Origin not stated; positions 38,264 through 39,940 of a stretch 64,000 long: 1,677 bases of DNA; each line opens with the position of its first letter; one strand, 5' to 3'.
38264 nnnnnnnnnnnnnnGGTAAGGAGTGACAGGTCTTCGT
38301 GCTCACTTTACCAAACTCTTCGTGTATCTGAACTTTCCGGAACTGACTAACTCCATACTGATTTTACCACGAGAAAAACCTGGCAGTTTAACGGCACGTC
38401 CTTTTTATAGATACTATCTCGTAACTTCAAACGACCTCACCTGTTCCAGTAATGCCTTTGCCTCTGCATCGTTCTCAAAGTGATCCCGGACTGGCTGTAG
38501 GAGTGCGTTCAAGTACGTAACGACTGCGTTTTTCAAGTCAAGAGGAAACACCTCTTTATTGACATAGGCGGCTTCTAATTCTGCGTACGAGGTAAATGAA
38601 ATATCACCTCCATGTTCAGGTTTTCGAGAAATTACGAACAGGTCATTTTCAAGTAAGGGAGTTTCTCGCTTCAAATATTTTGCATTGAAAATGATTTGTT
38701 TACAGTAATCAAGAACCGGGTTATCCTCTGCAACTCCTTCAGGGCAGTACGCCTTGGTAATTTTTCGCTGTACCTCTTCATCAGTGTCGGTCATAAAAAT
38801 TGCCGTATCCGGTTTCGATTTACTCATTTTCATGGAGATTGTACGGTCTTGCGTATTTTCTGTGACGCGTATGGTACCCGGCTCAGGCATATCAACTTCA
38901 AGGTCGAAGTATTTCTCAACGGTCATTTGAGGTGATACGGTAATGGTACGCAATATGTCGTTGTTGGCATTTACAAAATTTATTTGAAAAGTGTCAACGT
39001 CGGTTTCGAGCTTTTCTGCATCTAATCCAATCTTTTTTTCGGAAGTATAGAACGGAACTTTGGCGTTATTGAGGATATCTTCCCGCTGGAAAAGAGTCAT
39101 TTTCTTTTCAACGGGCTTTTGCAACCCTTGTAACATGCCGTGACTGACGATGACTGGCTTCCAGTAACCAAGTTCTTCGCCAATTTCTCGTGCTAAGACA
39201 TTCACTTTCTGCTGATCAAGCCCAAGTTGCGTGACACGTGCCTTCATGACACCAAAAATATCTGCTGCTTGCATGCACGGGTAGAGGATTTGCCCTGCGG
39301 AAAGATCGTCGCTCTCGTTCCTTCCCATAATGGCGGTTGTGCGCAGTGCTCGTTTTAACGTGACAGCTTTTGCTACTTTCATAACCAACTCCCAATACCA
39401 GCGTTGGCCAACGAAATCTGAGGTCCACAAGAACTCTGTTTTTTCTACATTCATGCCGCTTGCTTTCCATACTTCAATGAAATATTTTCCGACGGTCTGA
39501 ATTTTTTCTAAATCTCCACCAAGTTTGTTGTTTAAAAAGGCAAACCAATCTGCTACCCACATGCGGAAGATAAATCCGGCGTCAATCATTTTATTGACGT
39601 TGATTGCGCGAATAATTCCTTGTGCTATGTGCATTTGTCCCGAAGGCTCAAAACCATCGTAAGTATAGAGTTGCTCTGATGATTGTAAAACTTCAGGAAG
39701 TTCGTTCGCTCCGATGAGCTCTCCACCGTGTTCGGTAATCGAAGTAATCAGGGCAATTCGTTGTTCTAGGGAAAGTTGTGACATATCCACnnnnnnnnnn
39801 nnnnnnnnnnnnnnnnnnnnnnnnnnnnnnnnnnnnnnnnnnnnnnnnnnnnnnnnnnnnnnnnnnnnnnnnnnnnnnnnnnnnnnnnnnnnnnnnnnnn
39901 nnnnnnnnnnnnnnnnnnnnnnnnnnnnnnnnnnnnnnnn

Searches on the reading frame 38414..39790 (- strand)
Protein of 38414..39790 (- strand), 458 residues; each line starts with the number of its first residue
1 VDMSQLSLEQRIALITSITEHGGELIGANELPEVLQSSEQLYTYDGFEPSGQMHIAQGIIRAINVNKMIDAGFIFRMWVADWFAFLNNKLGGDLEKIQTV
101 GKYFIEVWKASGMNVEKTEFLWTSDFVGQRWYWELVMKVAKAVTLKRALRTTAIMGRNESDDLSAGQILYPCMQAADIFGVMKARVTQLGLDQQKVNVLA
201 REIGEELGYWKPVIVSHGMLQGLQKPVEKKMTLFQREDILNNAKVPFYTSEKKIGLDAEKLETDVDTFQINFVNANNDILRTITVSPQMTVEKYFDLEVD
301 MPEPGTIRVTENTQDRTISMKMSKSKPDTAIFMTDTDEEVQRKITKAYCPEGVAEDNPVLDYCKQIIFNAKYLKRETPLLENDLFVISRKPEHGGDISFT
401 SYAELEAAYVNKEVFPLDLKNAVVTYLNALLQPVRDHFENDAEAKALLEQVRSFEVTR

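Call 5: search_protein_families(library=ncbifam, proteins=[window:38414-39790:-], max_evalue=0.01)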
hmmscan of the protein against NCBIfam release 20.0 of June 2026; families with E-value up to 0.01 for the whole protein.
window:38414-39790:- (458 aa): 9 families
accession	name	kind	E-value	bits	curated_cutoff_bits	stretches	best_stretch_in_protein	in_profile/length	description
NF006330.0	PRK08560.1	equivalog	5.4e-94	315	220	2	15-232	7-224/342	tyrosine--tRNA ligase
TIGR00233.1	trpS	equivalog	1.9e-26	93.2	176.75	2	42-232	4-194/328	tryptophan--tRNA ligase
TIGR00234.1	tyrS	equivalog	6.9e-19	68.2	113.8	1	21-206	13-213/406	tyrosine--tRNA ligase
NF008924.0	PRK12285.1-1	equivalog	3e-18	66.2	644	2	37-238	70-262/381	tryptophan--tRNA ligase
NF008925.0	PRK12285.1-2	equivalog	1.9e-17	63.3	451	2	33-224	55-247/365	tryptophan--tRNA ligase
NF008927.0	PRK12285.1-4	equivalog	2.4e-16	59.8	478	2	37-232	70-261/385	tryptophan--tRNA ligase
NF008926.0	PRK12285.1-3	equivalog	3e-07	29.7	320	1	33-348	58-344/429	tryptophan--tRNA ligase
NF008923.0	PRK12284.1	equivalog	3.5e-06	26.1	597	1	58-206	22-171/431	tryptophan--tRNA ligase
NF009207.0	PRK12556.1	equivalog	0.0036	16.2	479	0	45-205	8-171/332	tryptophan--tRNA ligase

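Call 6: search_protein_families(library=pfam, proteins=[window:38414-39790:-], max_evalue=0.01)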
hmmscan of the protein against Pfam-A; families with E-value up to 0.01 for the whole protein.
window:38414-39790:- (458 aa): 1 family
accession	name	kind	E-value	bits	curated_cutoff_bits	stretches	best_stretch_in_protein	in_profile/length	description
PF00579.31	tRNA-synt_1b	-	2.8e-43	148.8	21.1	2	39-224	4-194/292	tRNA synthetases class I (W and Y)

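Call 11: find_homologous_proteins(query=window:38414-39790:-, max_evalue=1e-20)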
Query window:38414-39790:- (458 aa): 7788 proteins with E <= 1e-20 among 8000 candidates; the best 120 are listed.
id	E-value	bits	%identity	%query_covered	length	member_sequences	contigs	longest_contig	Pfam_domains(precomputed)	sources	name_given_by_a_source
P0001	0.0e+0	1026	100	100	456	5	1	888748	PF00579.32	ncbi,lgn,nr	ncbi:MAG: hypothetical protein QY312_02475 [Candidatus Dojkabacteria bacterium]|nr:MAG: hypothetical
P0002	9.9e-265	896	87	100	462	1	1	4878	PF00579.32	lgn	-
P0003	7.9e-213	725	71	100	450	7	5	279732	PF00579.32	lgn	-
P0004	1.9e-211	721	71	99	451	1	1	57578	PF00579.32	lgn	-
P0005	2.0e-210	717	70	100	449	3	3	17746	PF00579.32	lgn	-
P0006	2.0e-209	714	71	100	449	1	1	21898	PF00579.32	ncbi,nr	ncbi:hypothetical protein IT418_03995 [bacterium]|nr:hypothetical protein [bacterium]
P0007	2.2e-209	714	71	99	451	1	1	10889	PF00579.32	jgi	-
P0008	3.4e-209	713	69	100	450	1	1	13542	PF00579.32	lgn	-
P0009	4.4e-209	713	69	100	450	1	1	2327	PF00579.32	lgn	-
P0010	3.6e-208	710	70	100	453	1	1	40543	PF00579.32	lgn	-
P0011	2.0e-203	694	68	100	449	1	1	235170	PF00579.32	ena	-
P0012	3.4e-202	690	66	100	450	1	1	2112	PF00579.32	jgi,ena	-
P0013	6.0e-200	683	67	99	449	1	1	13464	PF00579.32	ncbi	-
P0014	1.4e-198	678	66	100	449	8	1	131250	PF00579.32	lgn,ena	-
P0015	2.9e-198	677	67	100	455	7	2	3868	PF00579.32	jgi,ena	-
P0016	4.2e-192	657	66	100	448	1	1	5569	PF00579.32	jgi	jgi:tyrosyl-tRNA synthetase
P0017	1.7e-190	652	64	100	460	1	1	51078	PF00579.32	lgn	-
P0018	2.0e-190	651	64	100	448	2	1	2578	PF00579.32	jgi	jgi:tyrosyl-tRNA synthetase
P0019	1.8e-186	638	62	99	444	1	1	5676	PF00579.32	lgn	-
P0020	5.4e-185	634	63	99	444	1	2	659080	PF00579.32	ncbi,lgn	-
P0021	3.7e-180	618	60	100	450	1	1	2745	PF00579.32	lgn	-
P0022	6.2e-180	617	53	48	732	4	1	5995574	PF00579.32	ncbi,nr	ncbi:unnamed protein product [Cuscuta epithymum]|nr:unnamed protein product [Cuscuta epithymum]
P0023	8.5e-179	613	-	-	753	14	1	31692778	PF00579.32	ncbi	ncbi:unnamed protein product [Arabidopsis halleri]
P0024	1.1e-175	603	74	48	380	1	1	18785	PF00579.32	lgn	-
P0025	1.8e-174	599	54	48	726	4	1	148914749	PF00579.32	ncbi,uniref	ncbi:hypothetical protein RND81_06G243500 [Saponaria officinalis]|uniref:tyrosine--tRNA ligase n=1 T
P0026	4.2e-174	598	-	-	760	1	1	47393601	PF00579.32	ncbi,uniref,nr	ncbi:hypothetical protein Vadar_010112 [Vaccinium darrowii]|uniref:Uncharacterized protein n=1 Tax=V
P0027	6.1e-174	597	50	50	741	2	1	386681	PF00579.32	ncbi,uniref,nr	ncbi:tyrosine--tRNA ligase 2, cytoplasmic-like [Neltuma alba]|uniref:tyrosine--tRNA ligase 2, cytopl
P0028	1.1e-173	596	74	48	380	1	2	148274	PF00579.32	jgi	jgi:tyrosyl-tRNA synthetase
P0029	1.5e-173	596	53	49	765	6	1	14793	PF00579.32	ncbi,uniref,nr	ncbi:tyrosyl-tRNA synthetase [Trifolium pratense]|uniref:tyrosine--tRNA ligase n=1 Tax=Trifolium pra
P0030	1.6e-173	596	-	-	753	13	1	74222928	PF00579.32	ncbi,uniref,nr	ncbi:tyrosine--tRNA ligase 2, cytoplasmic [Brassica napus]|uniref:tyrosine--tRNA ligase 2, cytoplasm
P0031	1.7e-173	596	-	-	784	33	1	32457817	PF00579.32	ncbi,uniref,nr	ncbi:hypothetical protein IGI04_010578 [Brassica rapa subsp. trilocularis]|uniref:tyrosine--tRNA lig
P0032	5.6e-173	594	72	50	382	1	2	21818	PF00579.32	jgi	jgi:tyrosyl-tRNA synthetase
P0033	4.1e-172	591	76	48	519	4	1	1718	PF00579.32,PF01588.27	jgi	-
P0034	4.6e-172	591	-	-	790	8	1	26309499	PF00579.32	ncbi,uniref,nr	ncbi:unnamed protein product [Brassica napus]|uniref:tyrosine--tRNA ligase n=1 Tax=Brassica napus Ta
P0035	9.4e-172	590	59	99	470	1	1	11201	PF00579.32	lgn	-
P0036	1.2e-171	590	73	48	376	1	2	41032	PF00579.32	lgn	-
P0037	1.5e-171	589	-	-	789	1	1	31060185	PF00579.32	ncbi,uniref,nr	ncbi:unnamed protein product [Arabidopsis thaliana]|uniref:tyrosine--tRNA ligase n=1 Tax=Arabidopsis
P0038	4.5e-171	588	73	48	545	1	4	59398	PF00579.32,PF01588.27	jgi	-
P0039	9.6e-171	587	75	49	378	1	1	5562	PF00579.32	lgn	-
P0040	1.2e-170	586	75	49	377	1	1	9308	PF00579.32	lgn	-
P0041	2.1e-170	585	73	49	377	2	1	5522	PF00579.32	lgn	-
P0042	3.4e-170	585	59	98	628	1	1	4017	PF00579.32,PF01588.27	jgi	jgi:tyrosyl-tRNA synthetase/tRNA-binding EMAP/Myf-like protein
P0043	3.5e-170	585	57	100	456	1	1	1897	PF00579.32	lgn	-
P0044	3.7e-170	585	74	48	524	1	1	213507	PF00579.32,PF01588.27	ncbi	ncbi:MAG: tyrosine--tRNA ligase [Candidatus Dojkabacteria bacterium]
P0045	1.7e-169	582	75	48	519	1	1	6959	PF00579.32,PF01588.27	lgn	-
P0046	2.2e-169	582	59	98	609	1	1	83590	PF00579.32,PF01588.27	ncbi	-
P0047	3.1e-169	582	74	48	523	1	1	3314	PF00579.32,PF01588.27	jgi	jgi:tyrosyl-tRNA synthetase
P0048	6.0e-169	581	74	48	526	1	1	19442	PF00579.32,PF01588.27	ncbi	ncbi:MAG: tyrosine--tRNA ligase [Candidatus Dojkabacteria bacterium]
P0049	9.2e-169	580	59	98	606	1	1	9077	PF00579.32,PF01588.27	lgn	-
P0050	2.0e-168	579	73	48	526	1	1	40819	PF00579.32,PF01588.27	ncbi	ncbi:MAG: tyrosine--tRNA ligase [Candidatus Dojkabacteria bacterium]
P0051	2.4e-168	579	-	-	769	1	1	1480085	PF00579.32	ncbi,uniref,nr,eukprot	ncbi:hypothetical protein Poli38472_006814 [Pythium oligandrum]|uniref:tyrosine--tRNA ligase n=1 Tax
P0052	2.6e-168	579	53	48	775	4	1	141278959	PF00579.32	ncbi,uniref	ncbi:tyrosine--tRNA ligase 2, cytoplasmic-like [Silene latifolia]|uniref:tyrosine--tRNA ligase 2, cy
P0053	3.9e-168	578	74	48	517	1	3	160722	PF00579.32,PF01588.27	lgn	-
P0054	1.2e-167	576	57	99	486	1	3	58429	PF00579.32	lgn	-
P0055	1.3e-167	576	59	63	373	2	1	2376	PF00579.32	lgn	-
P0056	4.4e-167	575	72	50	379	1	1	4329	PF00579.32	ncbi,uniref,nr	ncbi:tyrosine--tRNA ligase [Candidatus Dojkabacteria bacterium]|uniref:tyrosine--tRNA ligase n=1 Tax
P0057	6.1e-167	574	-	-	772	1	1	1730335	PF00579.32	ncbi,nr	ncbi:Tyrosine--tRNA ligase 2 [Hirschfeldia incana]|nr:Tyrosine--tRNA ligase 2 [Hirschfeldia incana]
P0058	9.3e-167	573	72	50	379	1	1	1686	PF00579.32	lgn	-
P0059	1.1e-166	573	-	-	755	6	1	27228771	PF00579.32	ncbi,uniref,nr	ncbi:tyrosine--tRNA ligase 2, cytoplasmic isoform X1 [Raphanus sativus]|uniref:tyrosine--tRNA ligase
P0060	1.8e-166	573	76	49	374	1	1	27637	PF00579.32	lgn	-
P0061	3.6e-166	572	75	49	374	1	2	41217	PF00579.32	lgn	-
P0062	6.1e-166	571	76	49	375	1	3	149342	PF00579.32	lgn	-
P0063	1.0e-165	570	73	49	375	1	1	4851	PF00579.32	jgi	jgi:tyrosyl-tRNA synthetase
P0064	1.4e-165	570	75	49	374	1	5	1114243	PF00579.32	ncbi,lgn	-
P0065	2.3e-165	569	-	-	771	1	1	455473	PF00579.32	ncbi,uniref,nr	ncbi:TPA: hypothetical protein N0F65_011058 [Lagenidium giganteum]|uniref:tyrosine--tRNA ligase n=1 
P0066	2.5e-165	569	71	50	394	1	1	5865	PF00579.32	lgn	-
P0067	3.4e-165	568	75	48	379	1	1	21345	PF00579.32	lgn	-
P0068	6.8e-165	567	-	-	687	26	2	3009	PF00579.32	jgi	jgi:tyrosyl-tRNA synthetase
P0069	7.4e-165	567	-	-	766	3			PF00579.32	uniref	uniref:tyrosine--tRNA ligase n=1 Tax=Globisporangium ultimum (strain ATCC 200006 / CBS 805.95 / DAOM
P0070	1.5e-164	566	-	-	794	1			PF00579.32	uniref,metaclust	uniref:tyrosine--tRNA ligase n=1 Tax=Brassica campestris TaxID=3711 RepID=M4D330_BRACM|metaclust:sta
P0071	2.0e-164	566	75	48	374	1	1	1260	PF00579.32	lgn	-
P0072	2.1e-164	566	75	49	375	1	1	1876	PF00579.32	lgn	-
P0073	2.6e-164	565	74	48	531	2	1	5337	PF00579.32,PF01588.27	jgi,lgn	jgi:tyrosyl-tRNA synthetase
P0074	3.1e-164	565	-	-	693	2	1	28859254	PF00579.32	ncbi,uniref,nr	ncbi:tyrosine--tRNA ligase 1, cytoplasmic isoform X1 [Argentina anserina]|uniref:tyrosine--tRNA liga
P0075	5.1e-164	564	74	48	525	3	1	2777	PF00579.32,PF01588.27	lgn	-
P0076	1.6e-163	563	-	-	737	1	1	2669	PF00579.32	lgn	-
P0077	2.1e-163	562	-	-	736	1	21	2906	PF00579.32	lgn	-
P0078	3.0e-163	562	78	48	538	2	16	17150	PF00579.32,PF01588.27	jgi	jgi:tyrosyl-tRNA synthetase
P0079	3.1e-163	562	72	48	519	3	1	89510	PF00579.32,PF01588.27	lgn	-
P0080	5.2e-163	561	75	48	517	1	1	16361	PF00579.32,PF01588.27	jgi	jgi:tyrosyl-tRNA synthetase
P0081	6.4e-163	561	71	50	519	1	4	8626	PF00579.32,PF01588.27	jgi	jgi:tyrosyl-tRNA synthetase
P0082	8.2e-163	560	71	50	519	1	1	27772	PF00579.32,PF01588.27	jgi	jgi:tyrosyl-tRNA synthetase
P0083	8.7e-163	560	73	48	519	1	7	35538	PF00579.32,PF01588.27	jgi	jgi:tyrosyl-tRNA synthetase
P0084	1.1e-162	560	71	50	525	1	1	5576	PF00579.32,PF01588.27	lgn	-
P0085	2.6e-162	559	56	98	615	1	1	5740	PF00579.32,PF01588.27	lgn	-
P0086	3.0e-162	559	71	50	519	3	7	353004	PF00579.32,PF01588.27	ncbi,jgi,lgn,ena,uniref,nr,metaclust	ncbi:MAG: Tyrosine-tRNA ligase [candidate division WS6 bacterium GW2011_GWA2_37_6]|uniref:tyrosine--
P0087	4.8e-162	558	-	-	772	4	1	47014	PF00579.32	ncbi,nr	ncbi:hypothetical protein ATCC90586_002875 [Pythium insidiosum]|nr:hypothetical protein ATCC90586_00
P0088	6.5e-162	557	-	-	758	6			PF00579.32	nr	nr:PREDICTED: tyrosine--tRNA ligase 2, cytoplasmic [Daucus carota subsp. sativus]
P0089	6.9e-162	557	53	49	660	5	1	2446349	PF00579.32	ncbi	ncbi:putative tyrosine--tRNA ligase [Helianthus debilis subsp. tardiflorus]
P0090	7.9e-162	557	71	48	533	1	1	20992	PF00579.32,PF01588.27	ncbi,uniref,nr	ncbi:tyrosine--tRNA ligase [Candidatus Dojkabacteria bacterium]|uniref:tyrosine--tRNA ligase n=1 Tax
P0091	1.3e-161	556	53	50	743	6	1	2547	PF00579.32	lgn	-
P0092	2.0e-161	556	70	49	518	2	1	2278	PF00579.32,PF01588.27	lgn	-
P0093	4.3e-160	551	73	48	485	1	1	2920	PF00579.32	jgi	jgi:tyrosyl-tRNA synthetase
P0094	1.4e-159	550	57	99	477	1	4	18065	PF00579.32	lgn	-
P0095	1.4e-159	550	72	49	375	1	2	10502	PF00579.32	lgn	-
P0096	4.2e-159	548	57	98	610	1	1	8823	PF00579.32,PF01588.27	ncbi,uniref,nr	ncbi:hypothetical protein KC678_04375 [Candidatus Dojkabacteria bacterium]|uniref:tyrosine--tRNA lig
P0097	4.5e-159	548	50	49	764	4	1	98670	PF00579.32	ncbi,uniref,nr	ncbi:hypothetical protein DD238_004865 [Peronospora effusa]|uniref:tyrosine--tRNA ligase n=1 Tax=Per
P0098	7.7e-159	547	70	49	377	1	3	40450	PF00579.32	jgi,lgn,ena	-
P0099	1.0e-158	547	56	98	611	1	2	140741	PF00579.32,PF01588.27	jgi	jgi:tyrosyl-tRNA synthetase/tRNA-binding EMAP/Myf-like protein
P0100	1.3e-158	547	73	49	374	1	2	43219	PF00579.32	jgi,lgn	-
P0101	3.0e-158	545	71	49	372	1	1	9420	PF00579.32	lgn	-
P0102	6.9e-158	544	54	98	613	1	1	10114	PF00579.32,PF01588.27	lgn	-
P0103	1.3e-157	543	-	-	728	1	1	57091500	PF00579.32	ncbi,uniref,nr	ncbi:hypothetical protein EJB05_26219 [Eragrostis curvula]|uniref:tyrosine--tRNA ligase n=1 Tax=Erag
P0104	1.8e-157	543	73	49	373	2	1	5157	PF00579.32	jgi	-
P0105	5.9e-157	541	-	-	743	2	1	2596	PF00579.32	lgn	-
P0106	8.6e-157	541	68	52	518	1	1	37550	PF00579.32,PF01588.27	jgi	jgi:tyrosyl-tRNA synthetase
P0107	9.6e-157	540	69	50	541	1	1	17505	PF00579.32,PF01588.27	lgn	-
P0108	1.1e-156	540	74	49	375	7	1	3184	PF00579.32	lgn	-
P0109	3.1e-156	539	57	98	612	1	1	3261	PF00579.32,PF01588.27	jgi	-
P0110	4.0e-156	538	72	48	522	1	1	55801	PF00579.32,PF01588.27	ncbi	-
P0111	4.3e-156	538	-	-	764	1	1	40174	PF00579.32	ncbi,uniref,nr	ncbi:unnamed protein product [Peronospora destructor]|uniref:tyrosine--tRNA ligase n=1 Tax=Peronospo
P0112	4.9e-156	538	75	48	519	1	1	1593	PF00579.32,PF01588.27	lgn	-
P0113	8.4e-156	537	71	49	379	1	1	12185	PF00579.32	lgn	-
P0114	1.6e-155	536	70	48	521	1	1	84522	PF00579.32,PF01588.27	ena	-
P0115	3.7e-155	535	-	-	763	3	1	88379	PF00579.32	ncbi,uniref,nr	ncbi:unnamed protein product [Peronospora belbahrii]|uniref:tyrosine--tRNA ligase n=1 Tax=Peronospor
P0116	8.8e-155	534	55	98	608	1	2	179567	PF00579.32,PF01588.27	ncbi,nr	ncbi:MAG: hypothetical protein Q9M91_08640 [Candidatus Dojkabacteria bacterium]|nr:hypothetical prot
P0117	1.0e-154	534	73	48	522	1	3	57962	PF00579.32,PF01588.27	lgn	-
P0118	1.9e-154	533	69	50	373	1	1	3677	PF00579.32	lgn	-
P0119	7.3e-154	531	-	-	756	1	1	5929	PF00579.32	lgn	-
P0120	8.8e-154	531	67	50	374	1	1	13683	PF00579.32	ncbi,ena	-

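Call 13: find_related_loci(query=A1, collection=genome_contigs, flank=3000)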
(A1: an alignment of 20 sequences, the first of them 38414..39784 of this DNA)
Query A1 (456 aa) in genome_contigs; peptide patterns used: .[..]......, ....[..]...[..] (x = any residue, [..] = any of these).
312 stretches matched a pattern; 283 encode a relative of the query (tblastn E <= 1e-3); the best 80 are kept; 80 distinct loci.
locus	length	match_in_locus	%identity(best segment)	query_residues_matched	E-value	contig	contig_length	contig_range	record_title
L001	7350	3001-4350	73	1-456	0e+0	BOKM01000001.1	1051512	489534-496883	Patescibacteria group bacterium BroJett019 DNA, sequence1, whole genome shotgun sequence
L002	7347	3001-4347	71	1-456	0e+0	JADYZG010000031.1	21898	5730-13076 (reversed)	MAG: bacterium isolate SJ560 c_000001800328, whole genome shotgun sequence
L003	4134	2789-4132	71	1-455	0e+0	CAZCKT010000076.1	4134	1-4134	MAG TPA_asm: uncultured Candidatus Saccharibacteria bacterium isolate SRP298887_co1_119 genome assembly, contig: NODE_28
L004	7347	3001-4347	66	1-456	0e+0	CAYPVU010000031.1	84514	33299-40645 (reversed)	MAG TPA_asm: uncultured Candidatus Saccharibacteria bacterium isolate binchicken_co23_219 genome assembly, contig: k141_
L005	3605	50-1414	67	1-456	0e+0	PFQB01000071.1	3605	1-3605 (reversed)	MAG: Candidatus Dojkabacteria bacterium CG_4_10_14_0_2_um_filter_Dojkabacteria_WS6_41_15 isolate CG_4_10_14_0_2_um_filte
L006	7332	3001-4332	63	4-456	0e+0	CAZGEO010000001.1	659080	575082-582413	MAG TPA_asm: uncultured Candidatus Saccharibacteria bacterium isolate binchicken_co37_83 genome assembly, contig: NODE_2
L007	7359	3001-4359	58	6-456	2e-179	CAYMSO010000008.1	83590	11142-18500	MAG TPA_asm: uncultured Candidatus Saccharibacteria bacterium isolate binchicken_co130_46 genome assembly, contig: NODE_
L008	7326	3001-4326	58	6-456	1e-174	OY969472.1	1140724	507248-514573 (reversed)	MAG: uncultured bacterium isolate MFD02416.bin.c.3 genome assembly, chromosome: 1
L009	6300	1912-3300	57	6-456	2e-169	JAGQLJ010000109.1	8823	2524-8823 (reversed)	MAG: Candidatus Dojkabacteria bacterium isolate HKST-UBA13 2012-05-30_1_(paired)_contig_437709, whole genome shotgun seq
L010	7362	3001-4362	55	6-456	3e-165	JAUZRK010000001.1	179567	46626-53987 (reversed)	MAG: Candidatus Dojkabacteria bacterium isolate GS19_ROV17_BS05-AMOR20_M0215 AMOR20_M0215_contig1, whole genome shotgun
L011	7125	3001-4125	75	1-456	4e-117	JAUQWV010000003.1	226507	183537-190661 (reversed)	MAG: Candidatus Dojkabacteria bacterium isolate BIN12 contig_81617, whole genome shotgun sequence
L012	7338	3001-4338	42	3-456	2e-115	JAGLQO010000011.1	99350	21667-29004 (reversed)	MAG: Candidatus Pacearchaeota archaeon isolate RS_8_59 ROV157_8.bin.59.fa_11, whole genome shotgun sequence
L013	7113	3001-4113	74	6-456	2e-115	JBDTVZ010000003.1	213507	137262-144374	MAG: Candidatus Dojkabacteria bacterium isolate cluster3_bin.8 NODE_49_length_213507_cov_12.071313, whole genome shotgun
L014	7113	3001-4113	74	6-456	2e-114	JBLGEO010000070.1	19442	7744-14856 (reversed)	MAG: Candidatus Dojkabacteria bacterium isolate cluster3_bin.91 cluster3_bin.91_NODE_10000, whole genome shotgun sequenc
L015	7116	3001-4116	75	4-456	4e-114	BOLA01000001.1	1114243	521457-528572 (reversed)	Patescibacteria group bacterium BroJett037 DNA, sequence1, whole genome shotgun sequence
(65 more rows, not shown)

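Call 27: find_encoding_contigs(protein=P0002, flank=1500, max_places=2)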
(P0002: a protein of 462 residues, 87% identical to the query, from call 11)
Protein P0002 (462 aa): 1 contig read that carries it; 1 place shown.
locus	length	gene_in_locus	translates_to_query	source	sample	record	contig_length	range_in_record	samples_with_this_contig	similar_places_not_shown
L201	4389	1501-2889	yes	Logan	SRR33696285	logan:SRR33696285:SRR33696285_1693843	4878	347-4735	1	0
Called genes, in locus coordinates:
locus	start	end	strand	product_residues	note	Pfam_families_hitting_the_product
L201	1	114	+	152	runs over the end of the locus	?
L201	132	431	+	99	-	-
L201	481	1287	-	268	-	-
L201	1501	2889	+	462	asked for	PF00579:tRNA-synt_1b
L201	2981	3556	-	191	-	-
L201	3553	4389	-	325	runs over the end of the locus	?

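Call 28: find_encoding_contigs(protein=P0003, flank=1500, max_places=2)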
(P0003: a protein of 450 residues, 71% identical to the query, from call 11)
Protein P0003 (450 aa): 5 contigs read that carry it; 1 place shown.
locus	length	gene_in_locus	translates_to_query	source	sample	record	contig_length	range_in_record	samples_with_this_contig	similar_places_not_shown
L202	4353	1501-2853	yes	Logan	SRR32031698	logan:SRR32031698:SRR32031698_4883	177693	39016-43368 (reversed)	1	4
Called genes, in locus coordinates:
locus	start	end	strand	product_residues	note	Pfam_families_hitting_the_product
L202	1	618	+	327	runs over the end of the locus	PF00005:ABC_tran, PF13304:AAA_21 (weak)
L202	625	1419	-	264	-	-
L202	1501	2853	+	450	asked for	PF00579:tRNA-synt_1b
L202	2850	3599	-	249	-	-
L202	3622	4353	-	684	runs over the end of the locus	PF00270:DEAD (faint), PF04851:ResIII, PF13245:AAA_19 (faint), PF17757:UvrB_inter, PF27431:UvrB_3rd, PF00271:Helicase_C, PF12344:UvrB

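Call 29: find_encoding_contigs(protein=P0004, flank=1500, max_places=2)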
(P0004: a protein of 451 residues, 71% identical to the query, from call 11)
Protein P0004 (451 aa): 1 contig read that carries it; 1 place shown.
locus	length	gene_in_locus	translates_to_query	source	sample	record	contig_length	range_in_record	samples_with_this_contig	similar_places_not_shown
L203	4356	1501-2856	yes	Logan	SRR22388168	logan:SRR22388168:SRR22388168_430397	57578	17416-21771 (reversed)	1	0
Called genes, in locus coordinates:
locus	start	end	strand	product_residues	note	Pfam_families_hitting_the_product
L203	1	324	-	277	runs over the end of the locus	-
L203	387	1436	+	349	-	-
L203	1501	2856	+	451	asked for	PF00579:tRNA-synt_1b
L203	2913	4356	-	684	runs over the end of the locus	PF00270:DEAD (faint), PF04851:ResIII, PF17757:UvrB_inter, PF27431:UvrB_3rd, PF00271:Helicase_C, PF12344:UvrB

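Call 30: find_encoding_contigs(protein=P0005, flank=1500, max_places=2)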
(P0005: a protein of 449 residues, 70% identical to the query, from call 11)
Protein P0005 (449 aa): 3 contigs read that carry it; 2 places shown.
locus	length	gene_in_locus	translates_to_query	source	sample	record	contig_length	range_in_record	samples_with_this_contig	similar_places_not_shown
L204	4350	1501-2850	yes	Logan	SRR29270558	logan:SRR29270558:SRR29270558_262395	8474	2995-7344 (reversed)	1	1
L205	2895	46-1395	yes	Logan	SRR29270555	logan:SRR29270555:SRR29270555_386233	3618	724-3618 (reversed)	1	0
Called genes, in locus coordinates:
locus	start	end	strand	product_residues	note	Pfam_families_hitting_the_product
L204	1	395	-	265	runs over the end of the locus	-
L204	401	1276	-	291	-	-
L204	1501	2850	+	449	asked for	PF00579:tRNA-synt_1b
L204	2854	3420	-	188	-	-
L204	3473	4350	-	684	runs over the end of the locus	PF00270:DEAD (faint), PF04851:ResIII, PF17757:UvrB_inter, PF27431:UvrB_3rd, PF00271:Helicase_C, PF12344:UvrB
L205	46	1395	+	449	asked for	PF00579:tRNA-synt_1b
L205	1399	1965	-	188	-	-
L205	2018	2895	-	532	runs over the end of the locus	?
